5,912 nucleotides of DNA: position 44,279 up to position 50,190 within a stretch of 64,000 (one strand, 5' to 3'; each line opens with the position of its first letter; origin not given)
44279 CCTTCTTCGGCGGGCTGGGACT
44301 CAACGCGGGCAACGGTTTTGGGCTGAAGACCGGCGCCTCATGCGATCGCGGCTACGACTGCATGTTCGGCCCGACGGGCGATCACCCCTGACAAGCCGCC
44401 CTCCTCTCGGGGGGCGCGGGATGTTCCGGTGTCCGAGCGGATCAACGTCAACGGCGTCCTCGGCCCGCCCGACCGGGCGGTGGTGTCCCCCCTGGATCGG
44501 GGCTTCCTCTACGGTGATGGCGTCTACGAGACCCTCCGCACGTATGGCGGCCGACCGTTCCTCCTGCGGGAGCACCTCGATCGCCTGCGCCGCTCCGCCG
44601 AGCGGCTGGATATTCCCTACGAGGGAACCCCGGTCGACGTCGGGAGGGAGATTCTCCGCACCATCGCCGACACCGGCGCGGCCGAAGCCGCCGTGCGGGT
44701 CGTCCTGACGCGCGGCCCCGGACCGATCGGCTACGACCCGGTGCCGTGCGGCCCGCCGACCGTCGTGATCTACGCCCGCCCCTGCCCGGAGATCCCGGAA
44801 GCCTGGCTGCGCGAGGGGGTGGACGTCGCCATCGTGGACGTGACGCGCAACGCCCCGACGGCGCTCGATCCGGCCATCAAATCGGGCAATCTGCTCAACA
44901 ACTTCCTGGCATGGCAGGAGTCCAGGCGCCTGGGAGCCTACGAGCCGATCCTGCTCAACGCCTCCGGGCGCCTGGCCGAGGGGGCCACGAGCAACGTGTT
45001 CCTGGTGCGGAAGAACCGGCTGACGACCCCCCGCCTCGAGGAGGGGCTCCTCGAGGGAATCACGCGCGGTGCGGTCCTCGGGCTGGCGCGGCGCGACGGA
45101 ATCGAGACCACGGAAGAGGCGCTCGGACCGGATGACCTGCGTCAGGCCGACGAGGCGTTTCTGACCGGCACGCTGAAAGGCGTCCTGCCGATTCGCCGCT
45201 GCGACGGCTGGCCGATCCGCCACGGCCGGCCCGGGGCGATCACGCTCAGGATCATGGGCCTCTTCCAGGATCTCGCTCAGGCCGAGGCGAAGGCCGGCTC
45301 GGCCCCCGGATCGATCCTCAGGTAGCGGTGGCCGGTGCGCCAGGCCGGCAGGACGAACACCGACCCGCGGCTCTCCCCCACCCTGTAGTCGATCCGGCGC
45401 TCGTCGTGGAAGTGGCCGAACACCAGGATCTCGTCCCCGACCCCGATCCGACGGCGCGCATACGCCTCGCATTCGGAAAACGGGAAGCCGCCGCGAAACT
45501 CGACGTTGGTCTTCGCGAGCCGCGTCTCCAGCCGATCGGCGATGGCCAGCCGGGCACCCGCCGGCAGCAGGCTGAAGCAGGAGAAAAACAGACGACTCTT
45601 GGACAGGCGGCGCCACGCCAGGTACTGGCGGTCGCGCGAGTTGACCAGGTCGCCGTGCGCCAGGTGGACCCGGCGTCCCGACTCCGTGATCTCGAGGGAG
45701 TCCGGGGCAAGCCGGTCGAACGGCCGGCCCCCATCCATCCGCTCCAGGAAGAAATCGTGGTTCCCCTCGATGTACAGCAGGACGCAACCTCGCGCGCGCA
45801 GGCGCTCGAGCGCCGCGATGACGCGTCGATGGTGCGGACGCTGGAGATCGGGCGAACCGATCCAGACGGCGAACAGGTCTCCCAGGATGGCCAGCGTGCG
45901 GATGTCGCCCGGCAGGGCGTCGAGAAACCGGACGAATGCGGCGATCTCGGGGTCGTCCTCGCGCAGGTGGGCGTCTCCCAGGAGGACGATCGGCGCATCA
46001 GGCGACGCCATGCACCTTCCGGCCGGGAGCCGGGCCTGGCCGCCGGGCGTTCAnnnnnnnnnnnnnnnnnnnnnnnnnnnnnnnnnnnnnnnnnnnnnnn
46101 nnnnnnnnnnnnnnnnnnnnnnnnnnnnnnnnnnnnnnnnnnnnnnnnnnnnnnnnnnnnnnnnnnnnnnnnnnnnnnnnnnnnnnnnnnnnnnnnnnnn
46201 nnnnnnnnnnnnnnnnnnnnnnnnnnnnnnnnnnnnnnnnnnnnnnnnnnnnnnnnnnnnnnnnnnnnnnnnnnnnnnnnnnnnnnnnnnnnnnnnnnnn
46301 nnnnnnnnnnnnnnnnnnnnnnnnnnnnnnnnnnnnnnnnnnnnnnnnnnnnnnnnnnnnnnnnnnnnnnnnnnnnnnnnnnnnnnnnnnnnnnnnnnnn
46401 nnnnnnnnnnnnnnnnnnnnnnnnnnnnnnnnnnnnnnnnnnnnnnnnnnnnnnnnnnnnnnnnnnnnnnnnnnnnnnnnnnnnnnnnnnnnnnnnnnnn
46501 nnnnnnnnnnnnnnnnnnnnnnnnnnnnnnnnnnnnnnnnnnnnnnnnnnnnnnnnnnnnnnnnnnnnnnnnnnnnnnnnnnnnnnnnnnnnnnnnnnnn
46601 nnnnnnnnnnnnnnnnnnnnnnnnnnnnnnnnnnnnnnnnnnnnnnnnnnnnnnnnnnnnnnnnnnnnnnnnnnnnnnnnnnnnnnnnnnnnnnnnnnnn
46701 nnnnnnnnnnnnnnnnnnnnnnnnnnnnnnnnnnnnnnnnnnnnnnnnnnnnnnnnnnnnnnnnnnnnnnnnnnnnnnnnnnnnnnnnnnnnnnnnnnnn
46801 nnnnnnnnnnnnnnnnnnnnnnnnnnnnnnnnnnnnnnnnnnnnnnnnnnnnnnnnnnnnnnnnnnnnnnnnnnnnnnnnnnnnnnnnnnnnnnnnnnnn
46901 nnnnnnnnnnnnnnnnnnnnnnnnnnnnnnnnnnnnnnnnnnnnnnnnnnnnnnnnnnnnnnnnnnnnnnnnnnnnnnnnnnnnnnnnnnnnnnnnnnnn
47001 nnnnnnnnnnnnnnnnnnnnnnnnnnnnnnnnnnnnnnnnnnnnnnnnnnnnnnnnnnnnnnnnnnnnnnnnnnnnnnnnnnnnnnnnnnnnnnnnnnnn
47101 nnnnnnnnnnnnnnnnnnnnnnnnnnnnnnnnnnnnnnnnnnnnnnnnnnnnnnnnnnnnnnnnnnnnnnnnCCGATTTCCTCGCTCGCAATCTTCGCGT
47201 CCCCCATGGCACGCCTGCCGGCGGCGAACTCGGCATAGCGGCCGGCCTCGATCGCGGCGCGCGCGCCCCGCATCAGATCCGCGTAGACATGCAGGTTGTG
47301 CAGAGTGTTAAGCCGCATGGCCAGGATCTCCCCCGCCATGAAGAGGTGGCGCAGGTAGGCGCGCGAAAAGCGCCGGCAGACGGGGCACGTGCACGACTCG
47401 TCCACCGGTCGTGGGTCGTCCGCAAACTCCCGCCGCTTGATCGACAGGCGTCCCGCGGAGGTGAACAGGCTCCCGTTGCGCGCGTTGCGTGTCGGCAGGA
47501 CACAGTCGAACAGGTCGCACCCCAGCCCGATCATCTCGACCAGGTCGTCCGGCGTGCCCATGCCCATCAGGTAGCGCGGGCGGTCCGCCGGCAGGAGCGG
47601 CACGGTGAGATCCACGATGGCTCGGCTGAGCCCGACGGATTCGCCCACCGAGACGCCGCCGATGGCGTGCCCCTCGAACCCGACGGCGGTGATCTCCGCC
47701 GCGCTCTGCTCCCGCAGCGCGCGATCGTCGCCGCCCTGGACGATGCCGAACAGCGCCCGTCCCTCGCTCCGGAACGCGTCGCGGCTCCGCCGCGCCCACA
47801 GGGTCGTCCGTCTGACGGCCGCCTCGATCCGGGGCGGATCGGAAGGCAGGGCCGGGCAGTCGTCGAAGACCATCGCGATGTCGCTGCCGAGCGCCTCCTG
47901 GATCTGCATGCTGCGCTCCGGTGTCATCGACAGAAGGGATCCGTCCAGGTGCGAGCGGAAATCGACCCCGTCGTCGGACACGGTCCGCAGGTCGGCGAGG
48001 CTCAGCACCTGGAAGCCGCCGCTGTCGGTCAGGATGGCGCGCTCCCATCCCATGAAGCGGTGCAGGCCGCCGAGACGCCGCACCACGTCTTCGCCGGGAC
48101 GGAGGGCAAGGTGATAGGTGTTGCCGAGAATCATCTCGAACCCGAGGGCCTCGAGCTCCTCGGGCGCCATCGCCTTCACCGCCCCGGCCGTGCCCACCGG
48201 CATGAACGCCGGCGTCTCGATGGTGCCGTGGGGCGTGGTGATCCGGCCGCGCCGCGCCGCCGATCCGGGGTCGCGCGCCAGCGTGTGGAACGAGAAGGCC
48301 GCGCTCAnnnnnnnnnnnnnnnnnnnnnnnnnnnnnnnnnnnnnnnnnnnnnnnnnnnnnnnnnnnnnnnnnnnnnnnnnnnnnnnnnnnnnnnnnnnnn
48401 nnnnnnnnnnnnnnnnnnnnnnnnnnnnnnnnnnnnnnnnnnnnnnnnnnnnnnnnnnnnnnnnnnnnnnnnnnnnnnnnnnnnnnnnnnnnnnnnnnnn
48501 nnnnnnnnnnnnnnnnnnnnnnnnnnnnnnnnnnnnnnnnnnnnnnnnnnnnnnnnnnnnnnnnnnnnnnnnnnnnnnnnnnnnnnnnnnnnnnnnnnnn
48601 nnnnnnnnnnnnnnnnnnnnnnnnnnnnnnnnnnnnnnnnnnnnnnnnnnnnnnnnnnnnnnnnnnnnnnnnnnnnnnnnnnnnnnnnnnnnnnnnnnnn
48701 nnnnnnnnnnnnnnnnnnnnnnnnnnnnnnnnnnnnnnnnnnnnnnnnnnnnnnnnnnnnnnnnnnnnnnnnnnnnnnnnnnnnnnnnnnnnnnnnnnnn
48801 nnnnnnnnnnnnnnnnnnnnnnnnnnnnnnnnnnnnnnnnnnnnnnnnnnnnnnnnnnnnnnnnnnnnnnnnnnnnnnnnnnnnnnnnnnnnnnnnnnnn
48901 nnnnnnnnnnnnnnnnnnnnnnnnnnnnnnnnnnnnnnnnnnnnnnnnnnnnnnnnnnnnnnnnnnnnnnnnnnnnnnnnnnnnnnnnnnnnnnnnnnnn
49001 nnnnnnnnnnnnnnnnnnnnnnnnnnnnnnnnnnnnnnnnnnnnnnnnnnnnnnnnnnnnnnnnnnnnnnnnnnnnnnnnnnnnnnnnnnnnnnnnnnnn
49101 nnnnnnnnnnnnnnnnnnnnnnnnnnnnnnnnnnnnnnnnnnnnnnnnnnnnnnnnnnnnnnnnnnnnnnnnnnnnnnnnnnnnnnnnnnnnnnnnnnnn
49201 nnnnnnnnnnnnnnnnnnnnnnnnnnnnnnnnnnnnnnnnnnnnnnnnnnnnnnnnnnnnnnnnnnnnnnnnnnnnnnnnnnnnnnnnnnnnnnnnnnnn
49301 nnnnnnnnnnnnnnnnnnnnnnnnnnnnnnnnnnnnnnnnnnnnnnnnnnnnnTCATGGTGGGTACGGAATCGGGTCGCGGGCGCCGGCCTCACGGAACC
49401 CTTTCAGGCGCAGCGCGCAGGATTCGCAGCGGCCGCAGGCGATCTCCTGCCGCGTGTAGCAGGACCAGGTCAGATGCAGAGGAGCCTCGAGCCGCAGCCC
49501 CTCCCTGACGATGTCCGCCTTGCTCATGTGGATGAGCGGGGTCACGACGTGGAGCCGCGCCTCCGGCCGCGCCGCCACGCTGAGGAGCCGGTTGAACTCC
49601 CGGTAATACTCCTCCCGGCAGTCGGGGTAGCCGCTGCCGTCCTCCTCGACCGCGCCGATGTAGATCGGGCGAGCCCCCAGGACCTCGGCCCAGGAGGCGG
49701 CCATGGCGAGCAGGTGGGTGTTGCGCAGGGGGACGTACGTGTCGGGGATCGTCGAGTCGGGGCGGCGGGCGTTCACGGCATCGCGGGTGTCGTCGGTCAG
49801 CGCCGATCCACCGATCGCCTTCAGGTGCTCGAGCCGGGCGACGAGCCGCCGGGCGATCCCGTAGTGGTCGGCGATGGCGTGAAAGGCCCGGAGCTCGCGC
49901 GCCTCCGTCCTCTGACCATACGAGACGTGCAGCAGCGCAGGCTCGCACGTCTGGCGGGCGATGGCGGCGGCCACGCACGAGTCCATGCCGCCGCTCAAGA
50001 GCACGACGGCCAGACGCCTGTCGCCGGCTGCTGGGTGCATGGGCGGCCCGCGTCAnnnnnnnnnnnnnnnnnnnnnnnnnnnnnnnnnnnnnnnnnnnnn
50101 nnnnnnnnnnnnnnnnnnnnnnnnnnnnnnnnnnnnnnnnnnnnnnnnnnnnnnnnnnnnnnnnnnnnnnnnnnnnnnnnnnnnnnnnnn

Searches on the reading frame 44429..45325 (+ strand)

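Call 15: search_protein_families(library=pfam, proteins=[window:44429-45325:+], max_evalue=0.0001)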
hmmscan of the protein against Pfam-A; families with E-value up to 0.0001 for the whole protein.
window:44429-45325:+ (298 aa): 1 family
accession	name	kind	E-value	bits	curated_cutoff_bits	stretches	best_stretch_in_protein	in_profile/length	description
PF01063.24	Aminotran_4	-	6.8e-61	206.4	28.5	1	31-258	1-223/223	Amino-transferase class IV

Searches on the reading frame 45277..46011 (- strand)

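Call 15: search_protein_families(library=pfam, proteins=[window:45277-46011:-], max_evalue=0.0001)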
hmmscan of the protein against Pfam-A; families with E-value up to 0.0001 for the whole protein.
window:45277-46011:- (244 aa): 1 family
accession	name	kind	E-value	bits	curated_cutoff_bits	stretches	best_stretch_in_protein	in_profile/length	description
PF00149.33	Metallophos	-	4.3e-05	24.5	21.5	1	7-123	2-117/191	Calcineurin-like phosphoesterase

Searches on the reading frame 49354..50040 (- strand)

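Call 15: search_protein_families(library=pfam, proteins=[window:49354-50040:-], max_evalue=0.0001)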
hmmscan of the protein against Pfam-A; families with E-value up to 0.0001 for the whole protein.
window:49354-50040:- (228 aa): 2 families
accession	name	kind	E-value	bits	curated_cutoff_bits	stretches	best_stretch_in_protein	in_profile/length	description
PF06508.19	QueC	-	9.1e-66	221.8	22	1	11-218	2-209/210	Queuosine biosynthesis protein QueC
PF02568.20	ThiI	-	9.8e-05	22.5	20.5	0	11-60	6-59/197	Thiamine biosynthesis protein (ThiI)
